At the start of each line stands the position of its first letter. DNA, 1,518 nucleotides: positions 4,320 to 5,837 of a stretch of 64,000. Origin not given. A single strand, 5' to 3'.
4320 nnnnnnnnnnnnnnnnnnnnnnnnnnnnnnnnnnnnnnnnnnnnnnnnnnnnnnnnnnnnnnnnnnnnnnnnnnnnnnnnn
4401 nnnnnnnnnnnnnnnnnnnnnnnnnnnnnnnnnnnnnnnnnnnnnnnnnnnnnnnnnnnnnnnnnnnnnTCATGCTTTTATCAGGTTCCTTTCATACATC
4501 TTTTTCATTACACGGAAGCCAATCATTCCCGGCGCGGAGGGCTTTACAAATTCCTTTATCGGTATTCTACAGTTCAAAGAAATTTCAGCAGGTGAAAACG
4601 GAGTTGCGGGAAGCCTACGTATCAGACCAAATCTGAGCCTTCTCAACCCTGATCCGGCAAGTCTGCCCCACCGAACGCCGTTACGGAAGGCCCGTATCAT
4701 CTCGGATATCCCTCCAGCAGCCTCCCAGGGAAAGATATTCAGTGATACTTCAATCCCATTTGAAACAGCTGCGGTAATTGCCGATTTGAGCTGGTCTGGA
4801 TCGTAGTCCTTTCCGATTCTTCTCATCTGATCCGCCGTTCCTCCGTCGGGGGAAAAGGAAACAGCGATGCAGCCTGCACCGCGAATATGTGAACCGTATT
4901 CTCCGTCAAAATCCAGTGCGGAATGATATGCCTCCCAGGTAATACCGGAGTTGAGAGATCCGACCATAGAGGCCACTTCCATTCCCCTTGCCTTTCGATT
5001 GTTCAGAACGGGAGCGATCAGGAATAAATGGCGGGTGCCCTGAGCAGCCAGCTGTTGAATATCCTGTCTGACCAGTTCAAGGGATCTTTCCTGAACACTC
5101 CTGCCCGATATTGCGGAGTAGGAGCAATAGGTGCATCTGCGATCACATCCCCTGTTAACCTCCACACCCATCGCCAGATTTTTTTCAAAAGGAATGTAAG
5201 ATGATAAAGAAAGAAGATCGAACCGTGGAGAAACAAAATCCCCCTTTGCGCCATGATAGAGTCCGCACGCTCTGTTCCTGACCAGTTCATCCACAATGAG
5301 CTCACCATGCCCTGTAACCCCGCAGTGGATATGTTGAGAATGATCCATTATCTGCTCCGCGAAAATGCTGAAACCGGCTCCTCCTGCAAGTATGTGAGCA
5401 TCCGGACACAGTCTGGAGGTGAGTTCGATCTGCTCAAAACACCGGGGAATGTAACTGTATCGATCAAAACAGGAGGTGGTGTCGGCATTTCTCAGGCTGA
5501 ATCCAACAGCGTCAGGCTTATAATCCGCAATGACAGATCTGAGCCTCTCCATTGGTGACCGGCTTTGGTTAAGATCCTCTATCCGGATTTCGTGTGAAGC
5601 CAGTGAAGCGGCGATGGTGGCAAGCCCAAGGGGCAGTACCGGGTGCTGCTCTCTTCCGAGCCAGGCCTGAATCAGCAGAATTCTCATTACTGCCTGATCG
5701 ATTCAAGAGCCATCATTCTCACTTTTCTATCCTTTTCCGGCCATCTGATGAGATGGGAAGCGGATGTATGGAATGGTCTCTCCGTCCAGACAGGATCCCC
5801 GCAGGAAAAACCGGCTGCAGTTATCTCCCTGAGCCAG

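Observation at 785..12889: Twelve-gene overlap-coupled operon (Mo-enzyme, TIM barrel, 4 radical-SAM enzymes, 2 methyltransferases, 2 nucleotidyltransferases, CDP-alcohol transferase, FG-GAP protein) with no assignable product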

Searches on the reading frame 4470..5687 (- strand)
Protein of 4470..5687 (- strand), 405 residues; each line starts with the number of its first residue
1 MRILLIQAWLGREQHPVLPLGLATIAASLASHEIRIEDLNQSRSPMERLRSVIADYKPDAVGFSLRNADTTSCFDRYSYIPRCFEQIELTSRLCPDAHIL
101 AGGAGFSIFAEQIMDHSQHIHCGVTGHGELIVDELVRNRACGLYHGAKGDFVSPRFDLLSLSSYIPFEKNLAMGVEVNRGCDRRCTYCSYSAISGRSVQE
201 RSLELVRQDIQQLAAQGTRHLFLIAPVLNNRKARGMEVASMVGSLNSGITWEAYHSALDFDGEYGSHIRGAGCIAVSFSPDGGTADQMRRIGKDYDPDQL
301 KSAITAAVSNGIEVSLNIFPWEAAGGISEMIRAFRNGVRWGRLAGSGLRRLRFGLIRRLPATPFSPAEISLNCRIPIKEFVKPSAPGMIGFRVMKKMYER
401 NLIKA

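Call 3: search_protein_families(library=pfam, proteins=[window:4470-5687:-], max_evalue=0.01)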
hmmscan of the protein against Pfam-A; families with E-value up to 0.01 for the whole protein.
window:4470-5687:- (405 aa): 2 families
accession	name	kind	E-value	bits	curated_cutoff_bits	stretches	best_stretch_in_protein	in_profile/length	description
PF04055.27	Radical_SAM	-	7.3e-13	49.5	29.5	1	176-318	2-148/166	Radical SAM superfamily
PF02310.24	B12-binding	-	9.7e-12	45.2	32.1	1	17-135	12-120/121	B12 binding domain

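Call 5: search_protein_families(library=ncbifam, proteins=[window:4470-5687:-], max_evalue=0.001)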
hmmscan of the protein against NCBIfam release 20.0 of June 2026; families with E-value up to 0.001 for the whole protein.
window:4470-5687:- (405 aa): 23 families
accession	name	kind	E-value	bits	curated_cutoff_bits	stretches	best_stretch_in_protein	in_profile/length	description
TIGR04072.2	rSAM_ladder_B12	equivalog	6.2e-42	143.8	360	1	2-314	1-323/443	lipid biosynthesis B12-binding/radical SAM protein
TIGR04385.1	B12_rSAM_cofa1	equivalog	1.6e-36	126.5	450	2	2-136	1-139/438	B12 lower ligand biosynthesis radical SAM protein BzaD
TIGR04367.1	HpnR_B12_rSAM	equivalog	5.4e-15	54.9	650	2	19-137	22-132/490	hopanoid C-3 methylase HpnR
TIGR04013.1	B12_SAM_MJ_1487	hypoth_equivalog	6.3e-13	48.3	251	1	85-226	68-205/382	TIGR04013 family B12-binding domain/radical SAM domain-containing protein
TIGR04428.1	B12_rSAM_trp_MT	equivalog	6.8e-12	44.5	500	1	16-139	13-137/558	tryptophan 2-C-methyltransferase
TIGR04479.1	bcpD_PhpK_rSAM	subfamily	1.2e-11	43.7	600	1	175-329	244-401/504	PhpK family radical SAM P-methyltransferase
NF045585.1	rSAM_slr0320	equivalog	2.6e-11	42.7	775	1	168-262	231-329/511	photosystem II high light acclimation radical SAM protein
NF040542.1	rSAM_RCCLKC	equivalog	2.9e-11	43.2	450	1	170-260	178-267/423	arsinothricin biosynthesis radical SAM protein ArsL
NF033712.0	B12_rSAM_KedN5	subfamily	2.7e-10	39.1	700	2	31-139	36-134/624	KedN5 family methylcobalamin-dependent radical SAM C-methyltransferase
TIGR00089.1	TIGR00089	subfamily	2.6e-08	33.1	251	1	86-226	58-193/429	MiaB/RimO family radical SAM methylthiotransferase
NF050148.1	rSAM_ApyD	equivalog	1.5e-07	30.3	750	1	172-315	199-341/645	RiPP biosynthesis radical SAM protein ApyD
TIGR03471.1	HpnJ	equivalog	1.7e-07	30.5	577.6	1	163-302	188-327/472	hopanoid biosynthesis associated radical SAM protein HpnJ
TIGR01125.1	TIGR01125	equivalog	5.6e-07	29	356.95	1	162-227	128-191/432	30S ribosomal protein S12 methylthiotransferase RimO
TIGR02026.1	BchE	equivalog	1.1e-06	27.8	481.35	0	152-235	173-259/497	magnesium-protoporphyrin IX monomethyl ester anaerobic oxidative cyclase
TIGR04295.1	B12_rSAM_oligo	hypoth_equivalog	1.1e-06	27.7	400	1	174-232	202-259/422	TIGR04295 family B12-binding domain-containing radical SAM protein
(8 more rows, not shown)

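Call 10: find_homologous_proteins(query=window:4470-5687:-)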
Query window:4470-5687:- (405 aa): 57 proteins with E <= 0.001 among 8000 candidates.
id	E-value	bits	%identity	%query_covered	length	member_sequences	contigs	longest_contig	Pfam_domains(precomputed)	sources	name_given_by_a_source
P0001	2.1e-273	924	100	100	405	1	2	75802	PF04055.28,PF02310.25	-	-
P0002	5.2e-234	795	85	100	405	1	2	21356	PF04055.28,PF02310.25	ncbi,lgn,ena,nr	ncbi:MAG: cobalamin-dependent protein [Candidatus Aegiribacteria sp.]|nr:cobalamin-dependent protein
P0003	9.3e-233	791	84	100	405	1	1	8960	PF04055.28,PF02310.25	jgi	-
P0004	5.2e-232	788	83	100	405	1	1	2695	PF04055.28,PF02310.25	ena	-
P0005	5.2e-230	781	83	100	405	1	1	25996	PF04055.28,PF02310.25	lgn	-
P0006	2.6e-229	779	84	100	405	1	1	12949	PF04055.28,PF02310.25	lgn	-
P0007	1.3e-228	777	84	100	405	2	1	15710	PF04055.28,PF02310.25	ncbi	-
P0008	6.0e-228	775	82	100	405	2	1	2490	PF04055.28,PF02310.25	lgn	-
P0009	9.7e-228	774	83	100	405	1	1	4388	PF04055.28,PF02310.25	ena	-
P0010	2.6e-224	763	81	100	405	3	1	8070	PF04055.28,PF02310.25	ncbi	-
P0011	9.9e-224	761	81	100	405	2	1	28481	PF04055.28,PF02310.25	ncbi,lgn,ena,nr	ncbi:MAG: cobalamin-dependent protein [Candidatus Aegiribacteria sp.]|nr:cobalamin-dependent protein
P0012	4.2e-220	749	80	100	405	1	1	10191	PF04055.28,PF02310.25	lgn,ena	-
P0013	1.2e-215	734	78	100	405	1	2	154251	PF04055.28,PF02310.25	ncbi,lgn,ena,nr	ncbi:MAG: cobalamin-dependent protein [Candidatus Aegiribacteria sp.]|nr:cobalamin-dependent protein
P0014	8.9e-214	728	79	99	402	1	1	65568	PF04055.28,PF02310.25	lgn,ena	-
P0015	1.7e-209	714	76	100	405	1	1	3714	PF04055.28,PF02310.25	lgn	-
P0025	5.9e-142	492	54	99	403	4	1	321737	PF04055.28,PF02310.25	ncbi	-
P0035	1.3e-97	346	42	99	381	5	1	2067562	PF04055.28,PF02310.25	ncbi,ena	-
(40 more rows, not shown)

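Call 11: find_encoding_contigs(protein=P0025, flank=10000, max_places=2)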
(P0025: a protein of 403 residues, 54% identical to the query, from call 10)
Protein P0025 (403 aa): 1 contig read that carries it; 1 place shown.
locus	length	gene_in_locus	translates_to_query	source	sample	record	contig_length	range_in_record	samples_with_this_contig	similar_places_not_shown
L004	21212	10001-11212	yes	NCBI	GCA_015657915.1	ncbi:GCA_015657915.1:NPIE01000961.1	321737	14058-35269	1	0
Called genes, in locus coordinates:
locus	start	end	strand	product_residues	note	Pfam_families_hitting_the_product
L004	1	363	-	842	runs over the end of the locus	PF13191:AAA_16, PF07721:TPR_4 (faint), PF13176:TPR_7 (faint), PF13181:TPR_8 (faint), PF13428:TPR_14 (faint), PF13374:TPR_10 (faint), PF13424:TPR_12, PF13424:TPR_12, +4 more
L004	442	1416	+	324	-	PF01022:HTH_5, PF12840:HTH_20, PF01047:MarR (weak), PF01209:Ubie_methyltran, PF08241:Methyltransf_11, PF08242:Methyltransf_12, PF13649:Methyltransf_25, PF13847:Methyltransf_31, +2 more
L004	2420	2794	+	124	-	PF00670:AdoHcyase_NAD, PF05221:AdoHcyase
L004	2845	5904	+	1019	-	PF04879:Molybdop_Fe4S4, PF00384:Molybdopterin, PF01568:Molydop_binding, PF01261:AP_endonuc_2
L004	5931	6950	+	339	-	PF04055:Radical_SAM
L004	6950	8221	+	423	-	PF04055:Radical_SAM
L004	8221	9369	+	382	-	PF04055:Radical_SAM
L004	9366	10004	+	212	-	PF13489:Methyltransf_23 (weak), PF08241:Methyltransf_11, PF08242:Methyltransf_12 (weak), PF13649:Methyltransf_25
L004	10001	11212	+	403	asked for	PF02310:B12-binding, PF04055:Radical_SAM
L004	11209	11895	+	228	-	PF01128:IspD (weak), PF12804:NTP_transf_3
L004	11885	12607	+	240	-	PF13489:Methyltransf_23, PF13847:Methyltransf_31 (weak), PF08241:Methyltransf_11, PF08242:Methyltransf_12, PF13649:Methyltransf_25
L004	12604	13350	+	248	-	PF01066:CDP-OH_P_transf (weak)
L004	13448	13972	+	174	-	PF12804:NTP_transf_3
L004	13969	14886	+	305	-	PF13517:FG-GAP_3 (weak)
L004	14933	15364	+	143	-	PF02566:OsmC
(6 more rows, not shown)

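Call 12: find_encoding_contigs(protein=P0035, flank=10000, max_places=2)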
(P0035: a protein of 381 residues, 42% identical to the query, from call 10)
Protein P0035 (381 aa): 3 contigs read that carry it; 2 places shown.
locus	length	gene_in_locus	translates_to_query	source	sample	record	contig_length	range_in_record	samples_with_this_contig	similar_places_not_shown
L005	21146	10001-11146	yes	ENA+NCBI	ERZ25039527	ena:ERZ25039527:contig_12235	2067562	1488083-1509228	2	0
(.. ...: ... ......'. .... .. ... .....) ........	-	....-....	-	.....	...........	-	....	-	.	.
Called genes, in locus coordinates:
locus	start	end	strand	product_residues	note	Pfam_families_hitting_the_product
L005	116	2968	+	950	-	PF04932:Wzy_C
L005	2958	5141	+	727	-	PF04879:Molybdop_Fe4S4, PF00384:Molybdopterin, PF01568:Molydop_binding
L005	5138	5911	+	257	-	PF01261:AP_endonuc_2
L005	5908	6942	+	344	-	PF04055:Radical_SAM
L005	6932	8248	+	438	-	PF04055:Radical_SAM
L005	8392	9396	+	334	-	PF04055:Radical_SAM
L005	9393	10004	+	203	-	PF13489:Methyltransf_23, PF01209:Ubie_methyltran (weak), PF13847:Methyltransf_31 (weak), PF08241:Methyltransf_11, PF08242:Methyltransf_12, PF13649:Methyltransf_25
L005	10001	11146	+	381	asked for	PF02310:B12-binding (weak), PF04055:Radical_SAM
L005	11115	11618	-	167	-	-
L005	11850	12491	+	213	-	PF12804:NTP_transf_3 (weak)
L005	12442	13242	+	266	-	PF05724:TPMT (weak), PF13489:Methyltransf_23, PF13649:Methyltransf_25, PF13847:Methyltransf_31, PF08241:Methyltransf_11, PF08242:Methyltransf_12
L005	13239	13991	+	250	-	-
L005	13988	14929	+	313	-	PF13517:FG-GAP_3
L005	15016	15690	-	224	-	PF20582:UPF0758_N (weak), PF04002:RadC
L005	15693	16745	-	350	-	PF21088:MS_channel_1st (weak), PF00924:MS_channel_2nd, PF21082:MS_channel_3rd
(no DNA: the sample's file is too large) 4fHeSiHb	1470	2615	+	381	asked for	PF02310:B12-binding (weak), PF04055:Radical_SAM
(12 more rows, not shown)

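Call 15: find_related_loci(query=A1, collection=genome_contigs, flank=10000)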
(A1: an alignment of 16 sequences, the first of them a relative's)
Query A1 (405 aa) in genome_contigs; peptide patterns used: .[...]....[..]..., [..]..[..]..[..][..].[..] (x = any residue, [..] = any of these).
30 stretches matched a pattern; 23 encode a relative of the query (tblastn E <= 1e-3); 23 distinct loci.
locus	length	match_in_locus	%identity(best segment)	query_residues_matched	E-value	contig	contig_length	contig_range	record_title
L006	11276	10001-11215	84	1-405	0e+0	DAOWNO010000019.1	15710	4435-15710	MAG TPA_asm: Candidatus Aegiribacteria sp. isolate CSMAG_3030 CSMAG_3030_k141_1078949_length_15710_cov_112.8369, whole g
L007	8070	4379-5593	81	1-405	0e+0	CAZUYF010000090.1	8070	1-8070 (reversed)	MAG TPA_asm: uncultured bacterium isolate SRP155585_co1_159 genome assembly, contig: NODE_5901_length_8070_cov_9.296195,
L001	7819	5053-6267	81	1-405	0e+0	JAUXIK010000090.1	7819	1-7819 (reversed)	MAG: Candidatus Aegiribacteria sp. isolate CSMAG_2979 CSMAG_2979_k119_897993_length_7819_cov_10.0000, whole genome shotg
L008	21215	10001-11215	78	1-405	0e+0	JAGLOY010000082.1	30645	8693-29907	MAG: Candidatus Aegiribacteria sp. isolate RS_7_6 ROV157_7.bin.6.fa_82, whole genome shotgun sequence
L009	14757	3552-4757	78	1-402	0e+0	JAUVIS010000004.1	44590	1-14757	MAG: Candidatus Fermentibacteraceae bacterium isolate CSMAG_434 CSMAG_434_k127_1241690_length_44590_cov_32.1504, whole g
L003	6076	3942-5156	76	1-405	0e+0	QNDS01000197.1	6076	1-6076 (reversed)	MAG: Candidatus Fermentibacteria bacterium isolate B22_G4 B22_Guay4_scaffold_17801, whole genome shotgun sequence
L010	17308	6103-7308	77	1-402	0e+0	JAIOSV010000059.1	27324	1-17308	MAG: Candidatus Sabulitectum sp. isolate SMBSF53 bin_42_k127_570304, whole genome shotgun sequence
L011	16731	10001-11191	53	1-401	5e-141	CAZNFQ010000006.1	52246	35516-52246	MAG TPA_asm: uncultured bacterium isolate binchicken_co42_201 genome assembly, contig: NODE_464_length_52246_cov_8.69676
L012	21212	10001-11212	50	1-404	1e-134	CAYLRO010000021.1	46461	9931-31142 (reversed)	MAG TPA_asm: uncultured bacterium isolate binchicken_co42_38 genome assembly, contig: NODE_593_length_46461_cov_11.25401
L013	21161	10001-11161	47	1-397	1e-120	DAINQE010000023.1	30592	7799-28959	MAG TPA_asm: Candidatus Sabulitectum sp. isolate CTOTU18748 NODE_1194_length_30592_cov_34.071422, whole genome shotgun s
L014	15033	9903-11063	48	1-397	5e-119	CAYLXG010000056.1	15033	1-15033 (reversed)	MAG TPA_asm: uncultured bacterium isolate binchicken_co42_254 genome assembly, contig: NODE_5772_length_15033_cov_3.7354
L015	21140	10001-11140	43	1-402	1e-107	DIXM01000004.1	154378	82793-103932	MAG TPA_asm: candidate division Hyd24-12 bacterium UBA6080 UBA6080_contig_1728, whole genome shotgun sequence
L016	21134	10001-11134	43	1-400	2e-105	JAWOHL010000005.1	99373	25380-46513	MAG: Candidatus Fermentibacteraceae bacterium isolate CWP4-2.bin.62 k191_3451898, whole genome shotgun sequence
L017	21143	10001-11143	41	1-402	3e-102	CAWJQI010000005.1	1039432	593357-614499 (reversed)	MAG: Candidatus Fermentibacteria bacterium isolate MFD03899.bin.2.31 genome assembly, contig: contig_9307, whole genome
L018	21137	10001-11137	43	1-402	2e-101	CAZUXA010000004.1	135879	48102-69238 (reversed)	MAG TPA_asm: uncultured bacterium isolate SRP241326_co2_298 genome assembly, contig: NODE_201_length_135879_cov_82.18003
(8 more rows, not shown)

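Call 27: search_solved_structures(query=window:4470-5687:-, max_evalue=0.01)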
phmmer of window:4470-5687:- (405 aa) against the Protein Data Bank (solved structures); distinct sequences matched with E-value up to 0.01: 6.
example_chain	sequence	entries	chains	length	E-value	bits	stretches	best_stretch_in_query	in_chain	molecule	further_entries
6wte_A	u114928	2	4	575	1.2e-10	44.3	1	14-136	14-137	B12-binding domain-containing protein | Tryptophan-C2-methyltransferase containing B12-binding domain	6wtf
6fd2_B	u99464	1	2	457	1.3e-05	27.7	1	155-301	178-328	Putative apramycin biosynthetic oxidoreductase 4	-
4jc0_A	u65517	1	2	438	3.1e-05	26.5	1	168-226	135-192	Ribosomal protein S12 methylthiotransferase RimO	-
2qgq_A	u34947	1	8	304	3.9e-05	26.1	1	175-226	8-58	Protein TM_1862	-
9ccb_A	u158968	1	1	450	0.00023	23.6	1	172-222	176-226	Radical SAM core domain-containing protein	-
9n1b_A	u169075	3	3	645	0.00041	22.8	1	161-240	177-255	Radical SAM protein | Radical SAM enzyme CysS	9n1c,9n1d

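Call 74: predict_structure(alignment_id=A1)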
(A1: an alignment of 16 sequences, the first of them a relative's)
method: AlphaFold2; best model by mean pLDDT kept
length: 405 residues; sequences in the alignment: 16
mean_pLDDT: 86.5   pTM: 0.85
mean pLDDT of the five models: 86.5, 86.4, 85.0, 85.0, 84.2
residues with pLDDT >= 90: 243; 70-90: 112; 50-70: 35; < 50: 15
segments of 3 or more residues with pLDDT < 50: 366-376
pLDDT, mean of each block of 10 residues (from residue 1): 95 84 95 96 94 97 78 61 93 97 87 89 92 96 84 93 91 88 71 80 94 94 69 90 89 90 95 92 88 89 97 94 88 96 95 77 48 48 85 92 64
secondary structure, 60 per line:
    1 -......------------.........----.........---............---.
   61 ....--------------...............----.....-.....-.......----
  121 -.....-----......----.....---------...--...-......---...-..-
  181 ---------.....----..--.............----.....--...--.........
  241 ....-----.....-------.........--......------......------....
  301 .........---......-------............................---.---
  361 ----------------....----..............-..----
elements in order: E2-7 H20-28 E33-38 H45-56 E60-64 H79-93 E98-102 H104-108 H110-116 E122-126 H132-137 E142-146 H165-170 E174-176 H190-194 H203-215 E220-224 H232-244 E250-254 H262-270 E273-278 H285-290 H297-309 E313-318 H326-347 E348-353 H385-398

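Call 77: fold_search(model_id=the predicted structure, library=pdb)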
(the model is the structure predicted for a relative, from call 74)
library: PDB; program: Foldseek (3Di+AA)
matches with E <= 10: 1785; with E <= 0.001: 129
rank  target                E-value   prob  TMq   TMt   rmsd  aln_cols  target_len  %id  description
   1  6wte_A                1.3e-17  1.00  0.71  0.52   6.1       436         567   19  Structure of radical S-adenosylmethionine methyltransferase, TsrM, from Kitasatospora setae with cobalamin and [4Fe-4S (released 2020-12-23)
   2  6wte_B                1.6e-17  1.00  0.72  0.56   6.1       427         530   19  Structure of radical S-adenosylmethionine methyltransferase, TsrM, from Kitasatospora setae with cobalamin and [4Fe-4S (released 2020-12-23)
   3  6wtf_A                1.7e-17  1.00  0.72  0.55   5.5       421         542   20  Structure of radical S-adenosylmethionine methyltransferase, TsrM, from Kitasatospora setae with tryptophan substrate  (released 2020-12-23)
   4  6wtf_B                2.9e-17  1.00  0.70  0.54   5.8       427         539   20  Structure of radical S-adenosylmethionine methyltransferase, TsrM, from Kitasatospora setae with tryptophan substrate  (released 2020-12-23)
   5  6fd2_B                2.0e-15  1.00  0.70  0.63   4.9       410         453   16  Radical SAM 1,2-diol dehydratase AprD4 in complex with its substrate paromamine (released 2018-01-17)
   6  6fd2_A                2.1e-15  1.00  0.70  0.63   4.3       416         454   15  Radical SAM 1,2-diol dehydratase AprD4 in complex with its substrate paromamine (released 2018-01-17)
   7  5ul4                  3.3e-15  1.00  0.69  0.40   3.3       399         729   15  Structure of Cobalamin-dependent S-adenosylmethionine radical enzyme OxsB with aqua-cobalamin and S-adenosylmethionine b (released 2017-04-19)
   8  5ul3                  2.3e-14  1.00  0.69  0.40   3.4       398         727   15  Structure of Cobalamin-dependent S-adenosylmethionine radical enzyme OxsB with aqua-cobalamin bound (released 2017-04-19)
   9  9ccb                  6.2e-14  1.00  0.64  0.62   4.3       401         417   14  X-ray crystal structure of methyl-coenzyme M reductase glutamine methylase (MgmA) from Methanothermobacter marburgensis  (released 2025-01-01)
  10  7kdy_A                5.0e-13  1.00  0.66  0.43   5.8       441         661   14  Crystal structure of Streptomyces tokunonesis TokK with hydroxycobalamin, 5'-deoxyadenosine, methionine, and (2R)-pant (released 2022-01-12)
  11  7kdy_B                2.5e-12  1.00  0.63  0.41   6.1       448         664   15  Crystal structure of Streptomyces tokunonesis TokK with hydroxycobalamin, 5'-deoxyadenosine, methionine, and (2R)-pant (released 2022-01-12)
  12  7kdx_A                2.6e-12  1.00  0.64  0.42   6.1       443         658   15  Crystal structure of Streptomyces tokunonesis TokK with hydroxycobalamin, 5'-deoxyadenosine, and methionine (released 2022-01-12)
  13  7kdx_B                6.3e-12  1.00  0.65  0.42   6.0       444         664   15  Crystal structure of Streptomyces tokunonesis TokK with hydroxycobalamin, 5'-deoxyadenosine, and methionine (released 2022-01-12)
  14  5ul2                  6.6e-12  1.00  0.64  0.37   5.1       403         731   15  Structure of Apo, SeMet-labeled Cobalamin-dependent S-adenosylmethionine radical enzyme OxsB (released 2017-04-19)
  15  9n1b                  1.2e-11  1.00  0.63  0.43   5.8       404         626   12  Crystal structure of CysS from Corallococcus sp. CA054B with 5'-deoxyadenosine, methionine, and pantetheinylated 3-metho (released 2026-01-28)
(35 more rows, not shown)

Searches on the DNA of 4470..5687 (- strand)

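Call 79: search_rna_families(source=L005, start=11000, end=12000, threshold=evalue, max_evalue=0.1)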
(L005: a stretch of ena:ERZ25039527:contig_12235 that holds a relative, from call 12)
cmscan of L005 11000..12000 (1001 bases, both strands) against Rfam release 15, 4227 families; matches with E-value up to 0.1: 1.
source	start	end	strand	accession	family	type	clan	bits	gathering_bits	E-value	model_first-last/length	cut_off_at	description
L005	11169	11206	-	RF02129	GNAS-AS1_3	Gene; lncRNA;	-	23.3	42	0.0058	1-38/38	no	GNAS antisense RNA 1 conserved region 3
